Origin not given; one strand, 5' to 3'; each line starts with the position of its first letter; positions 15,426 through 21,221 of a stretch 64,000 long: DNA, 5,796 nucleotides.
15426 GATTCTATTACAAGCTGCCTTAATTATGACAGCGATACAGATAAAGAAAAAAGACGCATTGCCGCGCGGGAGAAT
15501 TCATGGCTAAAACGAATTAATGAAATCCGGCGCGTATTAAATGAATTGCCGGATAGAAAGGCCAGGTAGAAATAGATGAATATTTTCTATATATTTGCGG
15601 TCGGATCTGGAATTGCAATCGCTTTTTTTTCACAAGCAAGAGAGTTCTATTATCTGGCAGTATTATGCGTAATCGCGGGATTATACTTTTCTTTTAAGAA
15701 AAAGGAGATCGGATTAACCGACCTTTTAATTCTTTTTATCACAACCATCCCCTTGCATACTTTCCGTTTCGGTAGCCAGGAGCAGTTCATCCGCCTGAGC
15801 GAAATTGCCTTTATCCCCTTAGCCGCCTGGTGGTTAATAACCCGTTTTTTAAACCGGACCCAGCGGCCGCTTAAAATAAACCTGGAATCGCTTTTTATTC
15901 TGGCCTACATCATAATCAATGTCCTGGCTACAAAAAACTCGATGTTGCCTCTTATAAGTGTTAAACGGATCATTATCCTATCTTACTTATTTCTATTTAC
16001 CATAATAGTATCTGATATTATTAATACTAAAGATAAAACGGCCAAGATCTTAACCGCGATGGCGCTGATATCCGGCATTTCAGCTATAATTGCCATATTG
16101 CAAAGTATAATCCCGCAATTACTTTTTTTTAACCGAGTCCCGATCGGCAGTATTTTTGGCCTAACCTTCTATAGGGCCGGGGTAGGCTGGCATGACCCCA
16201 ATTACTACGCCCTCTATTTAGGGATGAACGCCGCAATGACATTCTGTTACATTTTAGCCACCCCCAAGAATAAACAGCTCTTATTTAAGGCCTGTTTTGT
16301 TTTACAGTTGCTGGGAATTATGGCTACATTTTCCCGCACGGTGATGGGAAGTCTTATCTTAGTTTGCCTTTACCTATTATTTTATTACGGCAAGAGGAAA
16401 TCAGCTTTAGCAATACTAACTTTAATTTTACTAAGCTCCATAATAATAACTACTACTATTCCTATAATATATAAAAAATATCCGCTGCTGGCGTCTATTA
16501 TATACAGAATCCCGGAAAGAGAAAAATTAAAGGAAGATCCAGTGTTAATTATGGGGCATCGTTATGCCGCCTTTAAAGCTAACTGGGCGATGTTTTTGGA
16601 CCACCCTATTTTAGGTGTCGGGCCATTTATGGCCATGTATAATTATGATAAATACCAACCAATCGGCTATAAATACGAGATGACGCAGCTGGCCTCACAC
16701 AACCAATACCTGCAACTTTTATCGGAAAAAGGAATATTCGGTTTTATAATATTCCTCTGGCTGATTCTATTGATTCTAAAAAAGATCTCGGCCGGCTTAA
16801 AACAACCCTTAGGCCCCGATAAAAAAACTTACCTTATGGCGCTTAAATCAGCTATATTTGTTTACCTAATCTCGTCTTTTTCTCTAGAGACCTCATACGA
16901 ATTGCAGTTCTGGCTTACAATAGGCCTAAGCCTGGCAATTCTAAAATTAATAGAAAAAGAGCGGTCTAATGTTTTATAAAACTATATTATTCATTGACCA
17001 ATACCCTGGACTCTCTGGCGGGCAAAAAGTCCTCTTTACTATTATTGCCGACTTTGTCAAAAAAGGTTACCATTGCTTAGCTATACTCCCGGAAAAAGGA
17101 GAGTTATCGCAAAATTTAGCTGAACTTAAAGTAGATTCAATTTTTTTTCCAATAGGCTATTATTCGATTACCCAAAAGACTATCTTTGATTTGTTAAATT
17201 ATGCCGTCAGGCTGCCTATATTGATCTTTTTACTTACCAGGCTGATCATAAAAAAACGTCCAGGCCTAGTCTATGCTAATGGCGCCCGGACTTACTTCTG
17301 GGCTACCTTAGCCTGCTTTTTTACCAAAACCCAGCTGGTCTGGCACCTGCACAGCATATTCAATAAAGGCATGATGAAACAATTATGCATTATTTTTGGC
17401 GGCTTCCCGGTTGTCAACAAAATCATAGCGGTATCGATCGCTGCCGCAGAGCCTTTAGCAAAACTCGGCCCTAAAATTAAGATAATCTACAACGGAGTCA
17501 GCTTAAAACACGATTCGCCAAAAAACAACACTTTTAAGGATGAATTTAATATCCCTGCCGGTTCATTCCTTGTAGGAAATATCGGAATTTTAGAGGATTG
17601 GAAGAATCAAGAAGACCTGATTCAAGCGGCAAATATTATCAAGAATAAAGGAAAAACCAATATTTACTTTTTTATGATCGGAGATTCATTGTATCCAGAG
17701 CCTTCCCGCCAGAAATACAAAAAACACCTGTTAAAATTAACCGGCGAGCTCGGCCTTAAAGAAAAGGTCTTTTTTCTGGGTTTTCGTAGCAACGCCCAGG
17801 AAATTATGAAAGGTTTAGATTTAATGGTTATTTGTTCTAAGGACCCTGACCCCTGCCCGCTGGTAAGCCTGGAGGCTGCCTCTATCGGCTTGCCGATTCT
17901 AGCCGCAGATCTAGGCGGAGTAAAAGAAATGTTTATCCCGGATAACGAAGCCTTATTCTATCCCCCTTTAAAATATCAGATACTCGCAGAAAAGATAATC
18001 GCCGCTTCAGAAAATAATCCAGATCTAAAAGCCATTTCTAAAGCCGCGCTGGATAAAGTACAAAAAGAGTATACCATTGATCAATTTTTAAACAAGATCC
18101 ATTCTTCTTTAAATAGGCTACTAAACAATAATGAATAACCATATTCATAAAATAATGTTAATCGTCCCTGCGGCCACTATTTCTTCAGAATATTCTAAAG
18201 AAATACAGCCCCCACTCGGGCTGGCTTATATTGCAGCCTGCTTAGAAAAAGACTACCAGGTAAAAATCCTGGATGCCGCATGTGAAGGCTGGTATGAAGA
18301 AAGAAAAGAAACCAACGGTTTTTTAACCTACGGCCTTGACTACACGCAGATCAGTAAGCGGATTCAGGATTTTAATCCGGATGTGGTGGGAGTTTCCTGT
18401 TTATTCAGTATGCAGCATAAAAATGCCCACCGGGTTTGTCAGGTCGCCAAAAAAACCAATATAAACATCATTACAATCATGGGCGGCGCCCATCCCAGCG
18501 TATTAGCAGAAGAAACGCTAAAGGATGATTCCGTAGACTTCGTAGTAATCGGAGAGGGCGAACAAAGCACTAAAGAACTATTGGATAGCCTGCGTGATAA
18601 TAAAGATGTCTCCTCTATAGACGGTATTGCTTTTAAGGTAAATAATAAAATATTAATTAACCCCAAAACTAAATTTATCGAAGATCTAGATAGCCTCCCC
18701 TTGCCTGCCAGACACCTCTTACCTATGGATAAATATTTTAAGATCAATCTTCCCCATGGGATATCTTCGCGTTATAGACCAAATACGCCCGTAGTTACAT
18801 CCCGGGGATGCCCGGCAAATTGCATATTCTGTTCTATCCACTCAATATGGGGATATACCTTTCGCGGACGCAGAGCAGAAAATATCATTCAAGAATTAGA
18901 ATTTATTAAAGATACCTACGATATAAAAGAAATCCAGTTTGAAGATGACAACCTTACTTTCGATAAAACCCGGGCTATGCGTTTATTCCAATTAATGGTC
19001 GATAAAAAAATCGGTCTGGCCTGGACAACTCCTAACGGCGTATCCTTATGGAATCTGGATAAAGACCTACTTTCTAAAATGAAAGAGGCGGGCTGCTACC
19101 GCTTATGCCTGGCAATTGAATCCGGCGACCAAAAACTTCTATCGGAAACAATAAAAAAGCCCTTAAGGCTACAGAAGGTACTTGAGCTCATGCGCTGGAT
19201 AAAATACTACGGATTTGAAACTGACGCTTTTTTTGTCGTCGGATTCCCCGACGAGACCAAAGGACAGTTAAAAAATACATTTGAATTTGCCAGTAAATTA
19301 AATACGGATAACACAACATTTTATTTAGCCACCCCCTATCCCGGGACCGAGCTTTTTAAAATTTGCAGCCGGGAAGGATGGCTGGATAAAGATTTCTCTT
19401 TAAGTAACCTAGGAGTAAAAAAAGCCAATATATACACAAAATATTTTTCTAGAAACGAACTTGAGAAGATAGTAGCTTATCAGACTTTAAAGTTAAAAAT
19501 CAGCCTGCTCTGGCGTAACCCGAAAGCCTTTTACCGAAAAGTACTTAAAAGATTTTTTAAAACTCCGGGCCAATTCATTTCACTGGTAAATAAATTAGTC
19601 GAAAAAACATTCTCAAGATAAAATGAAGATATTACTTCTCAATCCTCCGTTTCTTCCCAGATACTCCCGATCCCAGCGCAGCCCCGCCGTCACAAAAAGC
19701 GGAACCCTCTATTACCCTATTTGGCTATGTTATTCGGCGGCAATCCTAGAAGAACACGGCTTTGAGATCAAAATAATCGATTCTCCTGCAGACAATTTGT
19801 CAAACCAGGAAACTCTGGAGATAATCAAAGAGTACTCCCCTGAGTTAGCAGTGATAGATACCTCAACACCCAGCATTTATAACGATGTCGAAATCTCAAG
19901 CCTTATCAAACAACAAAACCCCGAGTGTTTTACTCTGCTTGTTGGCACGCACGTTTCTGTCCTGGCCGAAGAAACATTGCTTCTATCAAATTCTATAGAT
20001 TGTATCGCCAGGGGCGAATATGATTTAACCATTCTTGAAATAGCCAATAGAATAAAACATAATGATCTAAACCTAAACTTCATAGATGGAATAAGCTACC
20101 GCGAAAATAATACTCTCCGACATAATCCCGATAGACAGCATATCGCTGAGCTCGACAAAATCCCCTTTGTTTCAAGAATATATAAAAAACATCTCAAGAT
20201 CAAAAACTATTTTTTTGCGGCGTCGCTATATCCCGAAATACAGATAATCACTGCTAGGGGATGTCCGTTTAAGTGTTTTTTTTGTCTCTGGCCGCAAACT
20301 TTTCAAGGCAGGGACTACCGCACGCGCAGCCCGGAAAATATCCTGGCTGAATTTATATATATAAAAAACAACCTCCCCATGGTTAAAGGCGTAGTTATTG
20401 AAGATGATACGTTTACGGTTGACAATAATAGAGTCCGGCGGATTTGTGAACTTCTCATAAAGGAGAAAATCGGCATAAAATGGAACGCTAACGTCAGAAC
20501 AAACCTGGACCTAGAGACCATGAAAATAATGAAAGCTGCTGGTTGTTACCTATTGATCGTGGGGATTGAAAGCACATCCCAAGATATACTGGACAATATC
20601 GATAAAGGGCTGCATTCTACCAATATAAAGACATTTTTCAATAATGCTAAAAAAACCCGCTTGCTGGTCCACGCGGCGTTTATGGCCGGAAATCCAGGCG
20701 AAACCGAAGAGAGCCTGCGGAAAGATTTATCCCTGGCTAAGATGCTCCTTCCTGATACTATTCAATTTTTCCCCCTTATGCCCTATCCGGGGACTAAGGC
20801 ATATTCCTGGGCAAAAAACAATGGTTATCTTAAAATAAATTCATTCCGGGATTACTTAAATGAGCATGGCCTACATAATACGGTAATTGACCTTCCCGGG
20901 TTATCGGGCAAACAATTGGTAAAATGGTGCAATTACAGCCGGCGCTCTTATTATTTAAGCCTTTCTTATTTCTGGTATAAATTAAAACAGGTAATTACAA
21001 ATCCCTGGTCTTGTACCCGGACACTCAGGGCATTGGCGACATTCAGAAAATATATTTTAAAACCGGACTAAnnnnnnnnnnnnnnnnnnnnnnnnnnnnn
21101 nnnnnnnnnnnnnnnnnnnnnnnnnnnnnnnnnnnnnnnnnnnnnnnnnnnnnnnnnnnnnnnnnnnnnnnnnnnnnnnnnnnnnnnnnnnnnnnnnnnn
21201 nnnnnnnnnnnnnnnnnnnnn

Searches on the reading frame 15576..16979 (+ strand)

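Call 8: search_protein_families(library=pfam, proteins=[window:15576-16979:+], max_evalue=0.001)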
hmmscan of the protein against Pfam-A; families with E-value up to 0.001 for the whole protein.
window:15576-16979:+ (467 aa): 1 family
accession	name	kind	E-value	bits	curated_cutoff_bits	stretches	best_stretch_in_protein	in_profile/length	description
PF04932.20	Wzy_C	-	1.8e-21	76.9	31.7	1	240-394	2-149/149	O-Antigen ligase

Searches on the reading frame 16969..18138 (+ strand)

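Call 8: search_protein_families(library=pfam, proteins=[window:16969-18138:+], max_evalue=0.001)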
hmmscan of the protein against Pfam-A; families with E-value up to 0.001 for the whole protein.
window:16969-18138:+ (389 aa): 4 families
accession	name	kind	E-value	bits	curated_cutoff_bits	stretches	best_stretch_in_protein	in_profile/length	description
PF00534.26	Glycos_transf_1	-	7.8e-26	91.1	26.4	1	188-360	4-169/172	Glycosyl transferases group 1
PF13692.12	Glyco_trans_1_4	-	9.8e-18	65.2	27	1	202-348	4-141/142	Glycosyl transferases group 1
PF13439.12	Glyco_transf_4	-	3.3e-11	43.9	28.5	1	17-179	3-168/170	Glycosyltransferase Family 4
PF13524.12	Glyco_trans_1_2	-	4.4e-08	33.6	25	1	301-377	68-142/144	Glycosyl transferase-like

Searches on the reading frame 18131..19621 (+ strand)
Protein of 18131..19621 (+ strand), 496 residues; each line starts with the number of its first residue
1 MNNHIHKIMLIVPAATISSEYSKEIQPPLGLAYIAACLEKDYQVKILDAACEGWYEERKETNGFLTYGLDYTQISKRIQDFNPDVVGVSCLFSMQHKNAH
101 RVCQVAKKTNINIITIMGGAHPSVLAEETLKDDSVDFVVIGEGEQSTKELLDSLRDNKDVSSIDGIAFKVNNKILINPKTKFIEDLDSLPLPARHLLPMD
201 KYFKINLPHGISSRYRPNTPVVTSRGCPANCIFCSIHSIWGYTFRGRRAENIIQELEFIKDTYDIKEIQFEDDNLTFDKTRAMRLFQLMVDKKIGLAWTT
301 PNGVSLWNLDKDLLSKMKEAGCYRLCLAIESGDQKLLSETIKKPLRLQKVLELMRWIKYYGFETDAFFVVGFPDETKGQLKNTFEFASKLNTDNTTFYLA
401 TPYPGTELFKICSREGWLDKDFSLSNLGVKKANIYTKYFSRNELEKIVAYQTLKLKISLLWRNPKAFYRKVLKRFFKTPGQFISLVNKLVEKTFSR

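Call 8: search_protein_families(library=pfam, proteins=[window:18131-19621:+], max_evalue=0.001)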
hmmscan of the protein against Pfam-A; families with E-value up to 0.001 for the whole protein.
window:18131-19621:+ (496 aa): 2 families
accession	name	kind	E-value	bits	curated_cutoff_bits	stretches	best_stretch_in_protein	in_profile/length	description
PF02310.24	B12-binding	-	7e-24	84.4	32.1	1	24-150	10-120/121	B12 binding domain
PF04055.27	Radical_SAM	-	1.5e-18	68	29.5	1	221-387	1-166/166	Radical SAM superfamily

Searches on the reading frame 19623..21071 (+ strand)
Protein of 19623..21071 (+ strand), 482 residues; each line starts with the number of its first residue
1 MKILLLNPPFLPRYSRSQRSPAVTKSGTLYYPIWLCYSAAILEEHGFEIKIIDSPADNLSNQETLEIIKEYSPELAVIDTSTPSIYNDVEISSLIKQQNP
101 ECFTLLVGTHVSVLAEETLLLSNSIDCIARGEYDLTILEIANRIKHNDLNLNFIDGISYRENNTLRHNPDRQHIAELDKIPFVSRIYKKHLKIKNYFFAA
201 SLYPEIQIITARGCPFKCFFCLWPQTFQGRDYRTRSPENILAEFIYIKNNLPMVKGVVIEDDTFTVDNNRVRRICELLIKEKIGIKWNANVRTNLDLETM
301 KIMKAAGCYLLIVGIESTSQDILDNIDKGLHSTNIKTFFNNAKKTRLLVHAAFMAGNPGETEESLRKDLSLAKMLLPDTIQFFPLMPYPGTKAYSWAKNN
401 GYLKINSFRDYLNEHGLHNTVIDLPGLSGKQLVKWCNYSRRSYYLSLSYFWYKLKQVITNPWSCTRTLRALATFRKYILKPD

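Call 8: search_protein_families(library=pfam, proteins=[window:19623-21071:+], max_evalue=0.001)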
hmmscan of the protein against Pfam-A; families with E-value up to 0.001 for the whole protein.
window:19623-21071:+ (482 aa): 2 families
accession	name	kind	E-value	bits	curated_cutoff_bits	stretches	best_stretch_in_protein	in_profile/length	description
PF04055.27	Radical_SAM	-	6.6e-18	65.9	29.5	1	208-371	1-165/166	Radical SAM superfamily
PF02310.24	B12-binding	-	2.5e-14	53.6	32.1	1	22-139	4-119/121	B12 binding domain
